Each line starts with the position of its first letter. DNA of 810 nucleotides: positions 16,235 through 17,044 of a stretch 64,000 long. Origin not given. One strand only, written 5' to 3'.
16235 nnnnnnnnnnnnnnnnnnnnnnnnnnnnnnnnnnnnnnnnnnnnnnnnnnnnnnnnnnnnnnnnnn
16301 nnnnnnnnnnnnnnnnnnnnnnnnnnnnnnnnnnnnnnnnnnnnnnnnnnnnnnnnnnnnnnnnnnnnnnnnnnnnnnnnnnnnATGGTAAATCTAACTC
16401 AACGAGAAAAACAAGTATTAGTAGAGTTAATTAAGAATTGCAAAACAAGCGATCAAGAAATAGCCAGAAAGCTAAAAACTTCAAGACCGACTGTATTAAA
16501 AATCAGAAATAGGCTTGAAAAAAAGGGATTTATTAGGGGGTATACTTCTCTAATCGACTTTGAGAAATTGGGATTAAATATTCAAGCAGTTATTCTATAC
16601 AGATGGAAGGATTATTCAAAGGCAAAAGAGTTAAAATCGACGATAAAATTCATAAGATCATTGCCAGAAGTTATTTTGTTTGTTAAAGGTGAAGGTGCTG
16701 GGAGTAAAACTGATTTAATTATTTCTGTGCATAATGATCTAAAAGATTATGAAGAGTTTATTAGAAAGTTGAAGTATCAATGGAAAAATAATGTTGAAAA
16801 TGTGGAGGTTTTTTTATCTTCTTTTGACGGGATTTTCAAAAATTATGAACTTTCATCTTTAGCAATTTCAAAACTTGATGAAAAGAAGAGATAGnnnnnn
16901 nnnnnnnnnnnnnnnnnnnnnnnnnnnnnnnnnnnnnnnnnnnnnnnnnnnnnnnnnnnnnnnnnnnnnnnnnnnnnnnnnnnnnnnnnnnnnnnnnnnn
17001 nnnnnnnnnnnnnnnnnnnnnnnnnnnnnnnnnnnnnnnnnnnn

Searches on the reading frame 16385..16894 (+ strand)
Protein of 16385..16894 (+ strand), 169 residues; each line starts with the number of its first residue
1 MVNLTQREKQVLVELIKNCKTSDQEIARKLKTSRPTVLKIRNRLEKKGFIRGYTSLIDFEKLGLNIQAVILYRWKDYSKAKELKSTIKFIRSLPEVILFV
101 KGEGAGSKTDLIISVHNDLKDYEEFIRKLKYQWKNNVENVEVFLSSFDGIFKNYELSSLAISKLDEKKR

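Call 3: search_protein_families(library=pfam, proteins=[window:16385-16894:+], max_evalue=0.1)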
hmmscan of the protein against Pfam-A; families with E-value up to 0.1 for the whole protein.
window:16385-16894:+ (169 aa): 21 families
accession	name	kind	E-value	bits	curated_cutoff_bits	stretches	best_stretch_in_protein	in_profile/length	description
PF13412.12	HTH_24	-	5.1e-09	36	21.9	1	6-51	3-48/48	Winged helix-turn-helix DNA-binding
PF01978.25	TrmB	-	1.1e-07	32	25.6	1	2-51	4-53/68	Sugar-specific transcriptional regulator TrmB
PF01047.28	MarR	-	8.6e-06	26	24.6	1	5-51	2-48/59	MarR family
PF13384.12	HTH_23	-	6.8e-05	23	24.6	1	5-49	3-46/50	Homeodomain-like domain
PF13404.12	HTH_AsnC-type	-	0.0001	22.5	27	1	10-44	7-41/42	AsnC-type helix-turn-helix domain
PF13545.12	HTH_Crp_2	-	0.00022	21.5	27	1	19-62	21-67/70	Crp-like helix-turn-helix domain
PF13518.12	HTH_28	-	0.00062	20.2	25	1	9-49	2-41/52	Helix-turn-helix domain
PF00196.25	GerE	-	0.0011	19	23.5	1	3-45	2-42/57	Bacterial regulatory proteins, luxR family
PF12802.13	MarR_2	-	0.0022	18.6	27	1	3-51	2-51/61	MarR family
PF02002.24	TFIIE_alpha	-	0.0046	17.3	22.9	1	8-51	15-58/105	TFIIE alpha subunit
PF13730.12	HTH_36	-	0.0099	16.1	25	1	25-50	30-55/55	Helix-turn-helix domain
PF24409.1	wHTH-PRTase_assc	-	0.01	16.3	27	1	13-56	4-47/83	wHTH-PRTase associated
PF04545.22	Sigma70_r4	-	0.01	15.8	24.1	1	2-38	3-38/50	Sigma-70, region 4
PF01418.23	HTH_6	-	0.021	15.3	28.3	1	17-49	31-63/77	Helix-turn-helix domain, rpiR family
PF08279.18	HTH_11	-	0.029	14.7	25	1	7-48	1-43/55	HTH domain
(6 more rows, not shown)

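Call 64: search_solved_structures(query=window:16385-16894:+, max_evalue=0.01)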
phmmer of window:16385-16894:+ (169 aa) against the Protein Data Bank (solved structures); distinct sequences matched with E-value up to 0.01: 17.
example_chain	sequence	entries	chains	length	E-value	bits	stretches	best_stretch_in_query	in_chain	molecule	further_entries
2cfx_A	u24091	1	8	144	1e-08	38.3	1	4-129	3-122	HTH-TYPE TRANSCRIPTIONAL REGULATOR LRPC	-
2dbb_A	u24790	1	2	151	1.1e-08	38.2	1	8-146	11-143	Putative HTH-type transcriptional regulator PH0061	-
1i1g_A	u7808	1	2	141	1.4e-06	31.4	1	5-70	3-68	TRANSCRIPTIONAL REGULATOR LRPA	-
7fby_A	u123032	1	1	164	1.7e-05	27.8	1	3-128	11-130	Transcriptional regulatory protein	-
9w4v_A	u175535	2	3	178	2.2e-05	27.5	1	4-128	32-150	Uncharacterized HTH-type transcriptional regulator PH0140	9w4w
2l4a_A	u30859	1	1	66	9.3e-05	25.4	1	5-57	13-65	Leucine responsive regulatory protein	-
2gqq_A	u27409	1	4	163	0.00015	24.8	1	5-63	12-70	Leucine-responsive regulatory protein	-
2p5v_A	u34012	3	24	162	0.00042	23.3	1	6-126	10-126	Transcriptional regulator, LRP/AsnC family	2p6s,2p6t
2efo_A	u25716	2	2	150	0.0013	21.7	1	10-85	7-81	150aa long hypothetical transcriptional regulator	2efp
2efn_A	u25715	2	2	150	0.0018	21.3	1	10-82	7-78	150aa long hypothetical transcriptional regulator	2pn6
2e7w_A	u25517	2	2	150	0.0018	21.2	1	10-82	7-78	150aa long hypothetical transcriptional regulator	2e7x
8q90_A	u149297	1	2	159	0.0019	21.2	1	13-75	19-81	AsnC family transcriptional regulator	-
2pmh_A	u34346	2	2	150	0.0019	21.2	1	10-82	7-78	150aa long hypothetical transcriptional regulator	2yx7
2efq_A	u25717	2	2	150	0.0019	21.2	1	10-82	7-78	150aa long hypothetical transcriptional regulator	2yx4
2cyy_A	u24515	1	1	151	0.002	21.1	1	4-99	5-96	Putative HTH-type transcriptional regulator PH1519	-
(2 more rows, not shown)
